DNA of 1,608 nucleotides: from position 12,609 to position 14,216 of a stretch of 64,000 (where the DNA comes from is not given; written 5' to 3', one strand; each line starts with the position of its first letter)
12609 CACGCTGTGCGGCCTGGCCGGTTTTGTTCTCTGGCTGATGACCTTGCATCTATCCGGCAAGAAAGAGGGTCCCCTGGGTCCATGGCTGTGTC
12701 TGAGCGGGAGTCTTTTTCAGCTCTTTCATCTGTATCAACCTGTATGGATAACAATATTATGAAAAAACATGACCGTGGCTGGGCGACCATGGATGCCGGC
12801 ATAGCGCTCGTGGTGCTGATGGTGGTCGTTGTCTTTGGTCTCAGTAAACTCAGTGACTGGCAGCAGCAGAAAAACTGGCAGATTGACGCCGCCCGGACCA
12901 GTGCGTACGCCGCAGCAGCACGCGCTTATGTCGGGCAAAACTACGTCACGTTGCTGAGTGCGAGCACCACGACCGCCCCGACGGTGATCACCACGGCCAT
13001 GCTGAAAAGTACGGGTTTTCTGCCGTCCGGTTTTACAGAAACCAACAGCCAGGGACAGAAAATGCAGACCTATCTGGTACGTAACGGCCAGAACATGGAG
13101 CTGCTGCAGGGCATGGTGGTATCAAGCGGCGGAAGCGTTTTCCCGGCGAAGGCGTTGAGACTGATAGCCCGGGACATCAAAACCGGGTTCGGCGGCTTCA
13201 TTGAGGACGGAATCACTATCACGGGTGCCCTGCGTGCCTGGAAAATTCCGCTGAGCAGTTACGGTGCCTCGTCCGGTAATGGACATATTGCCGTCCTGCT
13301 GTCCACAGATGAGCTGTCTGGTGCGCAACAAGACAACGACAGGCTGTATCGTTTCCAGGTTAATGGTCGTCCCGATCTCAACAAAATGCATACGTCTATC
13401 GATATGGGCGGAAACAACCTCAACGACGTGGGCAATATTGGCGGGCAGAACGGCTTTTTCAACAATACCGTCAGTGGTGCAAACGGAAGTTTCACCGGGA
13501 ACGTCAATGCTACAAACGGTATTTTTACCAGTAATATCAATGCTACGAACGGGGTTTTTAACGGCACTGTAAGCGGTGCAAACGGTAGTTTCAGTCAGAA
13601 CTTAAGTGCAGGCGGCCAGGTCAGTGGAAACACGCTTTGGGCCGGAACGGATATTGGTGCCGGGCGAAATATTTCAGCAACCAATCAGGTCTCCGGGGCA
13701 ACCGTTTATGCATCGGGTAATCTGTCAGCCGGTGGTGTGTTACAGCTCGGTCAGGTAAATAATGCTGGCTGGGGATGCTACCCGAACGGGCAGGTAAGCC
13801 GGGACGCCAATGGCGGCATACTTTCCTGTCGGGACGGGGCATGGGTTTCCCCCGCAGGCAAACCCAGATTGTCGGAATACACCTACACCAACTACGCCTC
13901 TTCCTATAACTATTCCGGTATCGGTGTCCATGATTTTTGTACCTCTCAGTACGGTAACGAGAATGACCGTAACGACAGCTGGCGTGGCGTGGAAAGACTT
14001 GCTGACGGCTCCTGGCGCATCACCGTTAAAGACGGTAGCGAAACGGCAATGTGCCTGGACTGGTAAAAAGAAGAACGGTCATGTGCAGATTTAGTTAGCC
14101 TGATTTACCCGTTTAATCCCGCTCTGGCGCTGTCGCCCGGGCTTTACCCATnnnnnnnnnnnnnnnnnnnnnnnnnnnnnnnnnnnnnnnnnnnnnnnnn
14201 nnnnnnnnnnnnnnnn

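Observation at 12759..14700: IncI-type thin-pilus operon without rci or shufflon; PilV carries tail-fibre-like tandem repeats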

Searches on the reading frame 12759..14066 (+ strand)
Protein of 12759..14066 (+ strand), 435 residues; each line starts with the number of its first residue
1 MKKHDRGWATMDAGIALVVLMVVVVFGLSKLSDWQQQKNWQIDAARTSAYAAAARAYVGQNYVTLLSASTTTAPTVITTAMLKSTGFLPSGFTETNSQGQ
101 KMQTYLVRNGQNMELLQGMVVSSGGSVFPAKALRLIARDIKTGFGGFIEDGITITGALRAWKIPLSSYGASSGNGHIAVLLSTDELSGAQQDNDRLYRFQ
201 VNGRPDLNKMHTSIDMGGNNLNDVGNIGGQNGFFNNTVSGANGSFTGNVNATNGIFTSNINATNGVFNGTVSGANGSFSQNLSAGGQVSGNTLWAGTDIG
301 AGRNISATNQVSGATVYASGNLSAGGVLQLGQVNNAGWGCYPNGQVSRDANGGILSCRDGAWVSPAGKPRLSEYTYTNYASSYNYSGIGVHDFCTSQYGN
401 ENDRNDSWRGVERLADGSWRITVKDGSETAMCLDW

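Call 7: search_protein_families(library=pfam, proteins=[window:12759-14066:+], max_evalue=0.01)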
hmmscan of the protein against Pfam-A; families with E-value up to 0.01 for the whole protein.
window:12759-14066:+ (435 aa): 1 family
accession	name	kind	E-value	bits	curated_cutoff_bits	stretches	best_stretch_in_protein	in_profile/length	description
PF04917.17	Shufflon_N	-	2.6e-104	349.7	27.5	1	34-360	2-324/324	Bacterial shufflon protein, N-terminal constant region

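Call 30: search_solved_structures(query=window:12759-14063:+, max_evalue=1, show_alignments=2)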
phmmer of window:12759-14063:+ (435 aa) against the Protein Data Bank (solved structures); distinct sequences matched with E-value up to 1: 0.

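Call 31: find_homologous_proteins(query=window:12759-14063:+, max_evalue=0.00001)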
Query window:12759-14063:+ (435 aa): 279 proteins with E <= 0.00001 among 8000 candidates; the best 120 are listed.
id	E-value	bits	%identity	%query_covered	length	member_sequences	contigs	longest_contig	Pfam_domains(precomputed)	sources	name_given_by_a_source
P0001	1.1e-278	942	93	100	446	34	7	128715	PF04917.18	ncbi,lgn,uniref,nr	ncbi:TPA: shufflon system plasmid conjugative transfer pilus tip adhesin PilV [Citrobacter freundii]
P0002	1.9e-256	869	88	100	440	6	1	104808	PF04917.18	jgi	-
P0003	5.3e-219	746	92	83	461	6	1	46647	PF04917.18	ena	-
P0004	2.5e-213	727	77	100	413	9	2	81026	PF04917.18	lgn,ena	-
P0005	4.3e-188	644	91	75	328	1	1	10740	PF04917.18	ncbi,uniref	ncbi:shufflon system plasmid conjugative transfer pilus tip adhesin PilV, partial [Leclercia adecarb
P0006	2.3e-178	612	73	89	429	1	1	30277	PF04917.18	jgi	-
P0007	5.6e-166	571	72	83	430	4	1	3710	PF04917.18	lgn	-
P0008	7.6e-166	570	74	83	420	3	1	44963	PF04917.18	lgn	-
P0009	8.2e-164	564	74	83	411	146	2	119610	PF04917.18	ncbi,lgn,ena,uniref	ncbi:shufflon system plasmid conjugative transfer pilus tip adhesin PilV [Enterobacter roggenkampii]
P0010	5.4e-163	561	70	87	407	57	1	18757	PF04917.18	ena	-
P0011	8.6e-163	560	71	89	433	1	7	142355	PF04917.18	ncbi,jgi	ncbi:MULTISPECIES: shufflon system plasmid conjugative transfer pilus tip adhesin PilV [Citrobacter 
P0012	3.7e-162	558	70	89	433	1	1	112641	PF04917.18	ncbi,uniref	ncbi:shufflon system plasmid conjugative transfer pilus tip adhesin PilV [Citrobacter freundii]|unir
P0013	1.0e-161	557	73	84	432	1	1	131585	PF04917.18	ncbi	ncbi:shufflon system plasmid conjugative transfer pilus tip adhesin PilV (plasmid) [Citrobacter braa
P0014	4.2e-161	555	73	84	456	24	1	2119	PF04917.18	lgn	-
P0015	1.4e-160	553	68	89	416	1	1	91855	PF04917.18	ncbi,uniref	ncbi:shufflon system plasmid conjugative transfer pilus tip adhesin PilV [Serratia marcescens]|unire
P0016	3.9e-160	552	68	83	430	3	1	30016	PF04917.18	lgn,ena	-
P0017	2.4e-159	549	73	84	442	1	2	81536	PF04917.18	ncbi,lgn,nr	ncbi:shufflon system plasmid conjugative transfer pilus tip adhesin PilV [Citrobacter portucalensis]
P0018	2.8e-159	549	63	88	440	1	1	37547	PF04917.18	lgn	-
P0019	3.6e-159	548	70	88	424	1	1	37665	PF04917.18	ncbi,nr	ncbi:TPA: shufflon system plasmid conjugative transfer pilus tip adhesin PilV, partial [Citrobacter 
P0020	3.7e-159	548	70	84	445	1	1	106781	PF04917.18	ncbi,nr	ncbi:shufflon system plasmid conjugative transfer pilus tip adhesin PilV [Enterobacter hormaechei]|n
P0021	5.3e-159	548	71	83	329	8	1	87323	PF04917.18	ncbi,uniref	ncbi:hypothetical protein SK53_04326, partial [Enterobacter sp. MGH119]|uniref:shufflon system plasm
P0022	1.1e-158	547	72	83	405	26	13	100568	PF04917.18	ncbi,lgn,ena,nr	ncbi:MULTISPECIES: shufflon system plasmid conjugative transfer pilus tip adhesin PilV [Enterobacter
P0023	1.3e-158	547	65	88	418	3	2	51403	PF04917.18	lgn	-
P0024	1.6e-158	546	71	83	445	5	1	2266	PF04917.18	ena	-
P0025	2.1e-157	543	70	84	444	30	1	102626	PF04917.18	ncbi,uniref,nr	ncbi:shufflon system plasmid conjugative transfer pilus tip adhesin PilV [Enterobacter hormaechei]|u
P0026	2.5e-157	542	71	83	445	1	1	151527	PF04917.18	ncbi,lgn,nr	ncbi:shufflon system plasmid conjugative transfer pilus tip adhesin PilV [Yokenella regensburgei]|nr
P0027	3.0e-157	542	70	83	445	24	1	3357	PF04917.18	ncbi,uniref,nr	ncbi:shufflon system plasmid conjugative transfer pilus tip adhesin PilV [Enterobacter hormaechei]|u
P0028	3.0e-155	536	75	79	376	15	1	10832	PF04917.18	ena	-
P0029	4.2e-154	532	71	82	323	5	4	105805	PF04917.18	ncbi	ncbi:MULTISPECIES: shufflon system plasmid conjugative transfer pilus tip adhesin PilV, partial [Ent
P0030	6.7e-152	524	71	84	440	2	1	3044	PF04917.18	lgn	-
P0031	8.8e-151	521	61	91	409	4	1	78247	PF04917.18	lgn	-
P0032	5.6e-150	518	63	86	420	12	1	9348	PF04917.18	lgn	-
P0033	5.5e-149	515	64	84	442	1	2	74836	PF04917.18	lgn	-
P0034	7.5e-134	465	53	100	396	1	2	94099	PF04917.18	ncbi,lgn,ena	-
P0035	3.4e-133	463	61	85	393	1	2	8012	PF04917.18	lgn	-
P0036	1.8e-131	457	60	84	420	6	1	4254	PF04917.18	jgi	jgi:hypothetical protein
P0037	1.7e-128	447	54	91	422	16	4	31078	PF04917.18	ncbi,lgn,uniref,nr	ncbi:TPA: shufflon system plasmid conjugative transfer pilus tip adhesin PilV [Enterobacter kobei]|u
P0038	1.4e-126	441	55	89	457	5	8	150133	PF04917.18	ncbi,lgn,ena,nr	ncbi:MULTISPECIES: shufflon system plasmid conjugative transfer pilus tip adhesin PilV [Enterobacter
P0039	4.7e-126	439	58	83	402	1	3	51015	PF04917.18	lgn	-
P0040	1.9e-125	437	57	84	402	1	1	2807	PF04917.18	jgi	-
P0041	2.7e-124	434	56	87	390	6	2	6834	PF04917.18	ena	-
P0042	3.7e-124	433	48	100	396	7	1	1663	PF04917.18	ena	-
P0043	4.8e-124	433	57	83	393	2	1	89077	PF04917.18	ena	-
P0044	7.8e-124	432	56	83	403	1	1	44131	PF04917.18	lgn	-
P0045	1.5e-123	431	56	89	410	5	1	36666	PF04917.18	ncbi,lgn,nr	ncbi:TPA: shufflon system plasmid conjugative transfer pilus tip adhesin PilV [Kluyvera ascorbata]|n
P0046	1.0e-121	425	55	85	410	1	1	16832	PF04917.18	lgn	-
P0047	3.6e-121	423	54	85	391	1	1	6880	PF04917.18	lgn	-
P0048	1.2e-119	418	55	83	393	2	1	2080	PF04917.18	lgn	-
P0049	2.8e-114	401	51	93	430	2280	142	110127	PF04917.18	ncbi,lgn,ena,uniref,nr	ncbi:shufflon system plasmid conjugative transfer pilus tip adhesin PilV [Salmonella enterica]|unire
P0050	1.1e-112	395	48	85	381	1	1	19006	PF04917.18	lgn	-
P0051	2.7e-112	394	48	100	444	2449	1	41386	PF04917.18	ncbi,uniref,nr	ncbi:shufflon system plasmid conjugative transfer pilus tip adhesin PilV [Escherichia coli]|uniref:s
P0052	3.4e-111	390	50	83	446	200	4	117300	PF04917.18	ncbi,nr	ncbi:shufflon system plasmid conjugative transfer pilus tip adhesin PilV [Salmonella enterica]|nr:sh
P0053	4.0e-111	390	50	82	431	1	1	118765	PF04917.18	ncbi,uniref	ncbi:shufflon system plasmid conjugative transfer pilus tip adhesin PilV [Pectobacterium atrosepticu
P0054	4.3e-111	390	54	83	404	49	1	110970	PF04917.18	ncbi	ncbi:shufflon system plasmid conjugative transfer pilus tip adhesin PilV (plasmid) [Escherichia coli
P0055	2.0e-110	388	52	83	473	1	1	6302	PF04917.18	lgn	-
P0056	2.4e-110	388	54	83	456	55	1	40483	PF04917.18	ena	-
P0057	2.6e-110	387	50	93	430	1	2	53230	PF04917.18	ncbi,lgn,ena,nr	ncbi:shufflon system plasmid conjugative transfer pilus tip adhesin PilV [Escherichia coli]|nr:shuff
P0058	1.4e-109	385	52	83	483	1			PF04917.18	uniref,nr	uniref:shufflon system plasmid conjugative transfer pilus tip adhesin PilV n=1 Tax=Escherichia coli 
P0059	2.8e-108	381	50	82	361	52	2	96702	PF04917.18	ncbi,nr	ncbi:shufflon system plasmid conjugative transfer pilus tip adhesin PilV, partial [Salmonella enteri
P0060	3.0e-108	381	50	85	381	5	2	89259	PF04917.18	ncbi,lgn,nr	ncbi:shufflon system plasmid conjugative transfer pilus tip adhesin PilV [Salmonella enterica subsp.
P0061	5.2e-108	380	49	91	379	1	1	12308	PF04917.18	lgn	-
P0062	1.7e-107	378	54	83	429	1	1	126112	PF04917.18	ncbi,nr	ncbi:shufflon system plasmid conjugative transfer pilus tip adhesin PilV [Salmonella enterica]|nr:sh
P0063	2.0e-107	378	53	83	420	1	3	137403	PF04917.18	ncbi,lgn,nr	ncbi:shufflon system plasmid conjugative transfer pilus tip adhesin PilV [Salmonella enterica]|nr:sh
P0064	2.3e-107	378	54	83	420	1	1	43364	PF04917.18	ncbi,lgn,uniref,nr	ncbi:TPA: shufflon system plasmid conjugative transfer pilus tip adhesin PilV [Salmonella enterica]|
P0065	2.5e-107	378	53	82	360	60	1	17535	PF04917.18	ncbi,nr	ncbi:shufflon system plasmid conjugative transfer pilus tip adhesin PilV, partial [Salmonella enteri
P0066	3.3e-107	377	52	86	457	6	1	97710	PF04917.18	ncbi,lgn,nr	ncbi:shufflon system plasmid conjugative transfer pilus tip adhesin PilV [Salmonella enterica]|nr:sh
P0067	4.4e-107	377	53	84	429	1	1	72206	PF04917.18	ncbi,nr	ncbi:shufflon system plasmid conjugative transfer pilus tip adhesin PilV [Salmonella enterica subsp.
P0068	9.2e-107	376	53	84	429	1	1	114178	PF04917.18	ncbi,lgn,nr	ncbi:shufflon system plasmid conjugative transfer pilus tip adhesin PilV [Salmonella enterica]|nr:sh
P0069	1.2e-106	375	53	84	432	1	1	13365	PF04917.18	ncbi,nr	ncbi:shufflon system plasmid conjugative transfer pilus tip adhesin PilV [Salmonella enterica]|nr:sh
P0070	1.6e-106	375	53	83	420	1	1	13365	PF04917.18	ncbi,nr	ncbi:shufflon system plasmid conjugative transfer pilus tip adhesin PilV [Salmonella enterica]|nr:sh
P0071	1.9e-106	375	53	84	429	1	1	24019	PF04917.18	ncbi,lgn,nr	ncbi:shufflon system plasmid conjugative transfer pilus tip adhesin PilV [Salmonella enterica]|nr:sh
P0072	2.5e-106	374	53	84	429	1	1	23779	PF04917.18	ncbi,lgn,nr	ncbi:shufflon system plasmid conjugative transfer pilus tip adhesin PilV [Salmonella enterica]|nr:sh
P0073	3.6e-106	374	51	81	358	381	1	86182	PF04917.18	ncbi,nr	ncbi:shufflon system plasmid conjugative transfer pilus tip adhesin PilV, partial [Salmonella enteri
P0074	4.4e-106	374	53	83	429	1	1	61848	PF04917.18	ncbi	ncbi:shufflon system plasmid conjugative transfer pilus tip adhesin PilV [Salmonella enterica]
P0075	4.5e-106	373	53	84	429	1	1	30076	PF04917.18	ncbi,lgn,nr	ncbi:shufflon system plasmid conjugative transfer pilus tip adhesin PilV [Salmonella enterica]|nr:sh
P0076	5.2e-106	373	53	83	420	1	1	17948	PF04917.18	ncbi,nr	ncbi:TPA: shufflon system plasmid conjugative transfer pilus tip adhesin PilV [Salmonella enterica s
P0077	1.3e-105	372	53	83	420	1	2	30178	PF04917.18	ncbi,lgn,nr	ncbi:Shufflon protein B [Salmonella enterica subsp. enterica serovar Bredeney]|nr:Shufflon protein B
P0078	1.7e-105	372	53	84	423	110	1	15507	PF04917.18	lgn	-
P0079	1.8e-105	372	53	84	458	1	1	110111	PF04917.18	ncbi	ncbi:TPA: shufflon system plasmid conjugative transfer pilus tip adhesin PilV [Salmonella enterica s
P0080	2.8e-105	371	53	84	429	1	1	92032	PF04917.18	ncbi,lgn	ncbi:shufflon system plasmid conjugative transfer pilus tip adhesin PilV [Salmonella enterica]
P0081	3.0e-105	371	52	83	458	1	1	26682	PF04917.18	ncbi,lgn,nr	ncbi:TPA: shufflon system plasmid conjugative transfer pilus tip adhesin PilV [Salmonella enterica]|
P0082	3.7e-105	370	53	83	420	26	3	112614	PF04917.18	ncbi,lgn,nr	ncbi:shufflon system plasmid conjugative transfer pilus tip adhesin PilV [Salmonella enterica]|nr:sh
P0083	4.9e-105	370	53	84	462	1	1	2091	PF04917.18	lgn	-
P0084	5.5e-105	370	53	84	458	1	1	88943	PF04917.18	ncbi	ncbi:TPA: shufflon system plasmid conjugative transfer pilus tip adhesin PilV [Salmonella enterica]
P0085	6.3e-105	370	53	83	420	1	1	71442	PF04917.18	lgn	-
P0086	9.8e-105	369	50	91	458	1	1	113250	PF04917.18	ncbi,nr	ncbi:shufflon system plasmid conjugative transfer pilus tip adhesin PilV [Salmonella enterica]|nr:sh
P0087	1.2e-104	369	53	86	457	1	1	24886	PF04917.18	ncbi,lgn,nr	ncbi:shufflon system plasmid conjugative transfer pilus tip adhesin PilV [Salmonella enterica]|nr:sh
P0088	1.2e-104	369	53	84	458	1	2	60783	PF04917.18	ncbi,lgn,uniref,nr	ncbi:shufflon system plasmid conjugative transfer pilus tip adhesin PilV [Salmonella enterica subsp.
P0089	1.9e-104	368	51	83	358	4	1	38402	PF04917.18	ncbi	ncbi:shufflon system plasmid conjugative transfer pilus tip adhesin PilV [Escherichia coli]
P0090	2.8e-104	368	54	84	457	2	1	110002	PF04917.18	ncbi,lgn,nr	ncbi:shufflon system plasmid conjugative transfer pilus tip adhesin PilV [Salmonella enterica]|nr:sh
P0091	1.5e-103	365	54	79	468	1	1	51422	PF04917.18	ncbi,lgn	-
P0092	9.8e-103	362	51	84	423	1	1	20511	PF04917.18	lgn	-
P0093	1.5e-102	362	53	82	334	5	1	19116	PF04917.18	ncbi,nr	ncbi:shufflon system plasmid conjugative transfer pilus tip adhesin PilV, partial [Salmonella enteri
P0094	4.3e-102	360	54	82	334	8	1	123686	PF04917.18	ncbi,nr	ncbi:shufflon system plasmid conjugative transfer pilus tip adhesin PilV, partial [Salmonella enteri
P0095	1.3e-99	352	55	69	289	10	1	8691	PF04917.18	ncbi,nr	ncbi:shufflon system plasmid conjugative transfer pilus tip adhesin PilV, partial [Salmonella enteri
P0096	1.6e-99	352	57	68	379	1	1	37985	PF04917.18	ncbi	ncbi:shufflon system plasmid conjugative transfer pilus tip adhesin PilV [Escherichia coli]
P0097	2.6e-99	351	48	84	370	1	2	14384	PF04917.18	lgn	-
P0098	3.2e-98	348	61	60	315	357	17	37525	PF04917.18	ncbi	ncbi:shufflon system plasmid conjugative transfer pilus tip adhesin PilV, partial [Salmonella enteri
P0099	2.9e-97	344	61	60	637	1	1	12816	PF04917.18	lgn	-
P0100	2.9e-96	341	52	76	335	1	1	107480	PF04917.18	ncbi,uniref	ncbi:shufflon system plasmid conjugative transfer pilus tip adhesin PilV [Escherichia coli]|uniref:s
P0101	6.1e-95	337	45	91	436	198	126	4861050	PF04917.18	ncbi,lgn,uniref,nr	ncbi:shufflon system plasmid conjugative transfer pilus tip adhesin PilV [Salmonella enterica]|unire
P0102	1.6e-94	335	48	84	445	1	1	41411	PF04917.18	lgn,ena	-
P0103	1.7e-94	335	47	83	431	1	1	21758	PF04917.18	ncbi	ncbi:shufflon system plasmid conjugative transfer pilus tip adhesin PilV [Salmonella enterica]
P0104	2.0e-94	335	47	83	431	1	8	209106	PF04917.18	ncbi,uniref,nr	ncbi:TPA: shufflon system plasmid conjugative transfer pilus tip adhesin PilV [Salmonella enterica]|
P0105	2.8e-94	335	47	84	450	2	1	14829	PF04917.18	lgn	-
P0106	3.0e-94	335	47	83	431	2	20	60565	PF04917.18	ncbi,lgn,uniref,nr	ncbi:shufflon system plasmid conjugative transfer pilus tip adhesin PilV [Salmonella enterica]|unire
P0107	5.9e-94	334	46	86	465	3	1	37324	PF04917.18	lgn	-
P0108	6.0e-94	334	47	83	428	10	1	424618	PF04917.18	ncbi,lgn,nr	ncbi:shufflon system plasmid conjugative transfer pilus tip adhesin PilV [Salmonella enterica]|nr:sh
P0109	1.1e-93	333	44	90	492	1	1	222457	PF09684.16,PF04917.18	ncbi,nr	ncbi:shufflon protein B' [Salmonella enterica subsp. enterica serovar Typhi]|nr:shufflon protein B' 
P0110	1.7e-93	332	44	92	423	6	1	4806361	PF04917.18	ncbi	-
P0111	1.8e-93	332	47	83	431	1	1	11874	PF04917.18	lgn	-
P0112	2.3e-93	332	47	83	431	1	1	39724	PF04917.18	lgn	-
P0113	2.4e-93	332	47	83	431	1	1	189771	PF04917.18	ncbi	ncbi:TPA: shufflon system plasmid conjugative transfer pilus tip adhesin PilV [Salmonella enterica]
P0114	2.5e-93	331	47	85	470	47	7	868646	PF07484.18,PF04917.18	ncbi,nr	ncbi:shufflon system plasmid conjugative transfer pilus tip adhesin PilV [Salmonella enterica]|nr:sh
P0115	2.6e-93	331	47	84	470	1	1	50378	PF04917.18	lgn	-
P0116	3.5e-93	331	47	84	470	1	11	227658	PF04917.18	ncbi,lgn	ncbi:shufflon system plasmid conjugative transfer pilus tip adhesin PilV [Salmonella enterica]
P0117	3.7e-93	331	45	89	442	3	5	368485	PF04917.18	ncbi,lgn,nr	ncbi:shufflon system plasmid conjugative transfer pilus tip adhesin PilV [Salmonella enterica]|nr:sh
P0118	3.9e-93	331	47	83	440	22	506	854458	PF04917.18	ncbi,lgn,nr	ncbi:shufflon system plasmid conjugative transfer pilus tip adhesin PilV [Salmonella enterica]|nr:sh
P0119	4.8e-93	331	43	99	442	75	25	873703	PF04917.18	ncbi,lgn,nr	ncbi:shufflon system plasmid conjugative transfer pilus tip adhesin PilV [Salmonella enterica]|nr:sh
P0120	9.8e-93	330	47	84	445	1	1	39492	PF04917.18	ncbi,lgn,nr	ncbi:shufflon system plasmid conjugative transfer pilus tip adhesin PilV [Salmonella enterica subsp.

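Call 43: find_encoding_contigs(protein=P0003, flank=6000, max_places=3)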
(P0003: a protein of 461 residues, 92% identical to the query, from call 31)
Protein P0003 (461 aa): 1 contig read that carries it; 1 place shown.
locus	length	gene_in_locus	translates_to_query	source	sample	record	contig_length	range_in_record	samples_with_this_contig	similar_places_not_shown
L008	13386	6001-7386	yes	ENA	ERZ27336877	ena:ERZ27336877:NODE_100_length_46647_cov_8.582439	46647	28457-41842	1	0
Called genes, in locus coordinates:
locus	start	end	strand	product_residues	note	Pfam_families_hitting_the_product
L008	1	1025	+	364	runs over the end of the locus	PF06864:PAP_PilO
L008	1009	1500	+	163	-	-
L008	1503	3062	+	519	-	PF00437:T2SSE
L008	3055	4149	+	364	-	PF00482:T2SSF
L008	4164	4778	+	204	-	PF08805:PilS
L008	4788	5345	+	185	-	PF01464:SLT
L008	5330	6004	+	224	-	PF01478:Peptidase_A24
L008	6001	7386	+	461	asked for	PF04917:Shufflon_N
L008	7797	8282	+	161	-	-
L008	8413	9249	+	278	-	-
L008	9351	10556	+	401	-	PF13729:TraF_2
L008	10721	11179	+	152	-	PF16816:DotD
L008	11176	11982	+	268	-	PF16932:T4SS_TraI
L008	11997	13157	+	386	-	PF00437:T2SSE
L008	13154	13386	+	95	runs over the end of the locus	PF28014:IcmT_2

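Call 44: find_encoding_contigs(protein=P0002, flank=6000, max_places=3)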
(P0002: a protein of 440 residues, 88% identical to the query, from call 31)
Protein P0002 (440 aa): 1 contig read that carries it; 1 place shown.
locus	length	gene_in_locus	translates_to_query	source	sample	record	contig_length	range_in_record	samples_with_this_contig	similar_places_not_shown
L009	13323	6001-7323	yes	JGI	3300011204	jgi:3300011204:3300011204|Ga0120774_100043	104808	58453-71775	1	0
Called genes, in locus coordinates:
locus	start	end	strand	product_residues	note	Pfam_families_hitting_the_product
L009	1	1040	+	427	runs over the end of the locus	PF06864:PAP_PilO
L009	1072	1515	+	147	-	-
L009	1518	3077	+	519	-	PF00437:T2SSE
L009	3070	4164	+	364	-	PF00482:T2SSF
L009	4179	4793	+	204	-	PF08805:PilS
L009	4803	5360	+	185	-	PF01464:SLT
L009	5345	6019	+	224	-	PF01478:Peptidase_A24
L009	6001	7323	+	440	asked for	PF04917:Shufflon_N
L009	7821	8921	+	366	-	PF00589:Phage_integrase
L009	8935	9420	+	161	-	-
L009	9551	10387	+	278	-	-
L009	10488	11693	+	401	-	PF13729:TraF_2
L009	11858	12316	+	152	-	PF16816:DotD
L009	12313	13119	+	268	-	PF16932:T4SS_TraI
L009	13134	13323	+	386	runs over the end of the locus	PF00437:T2SSE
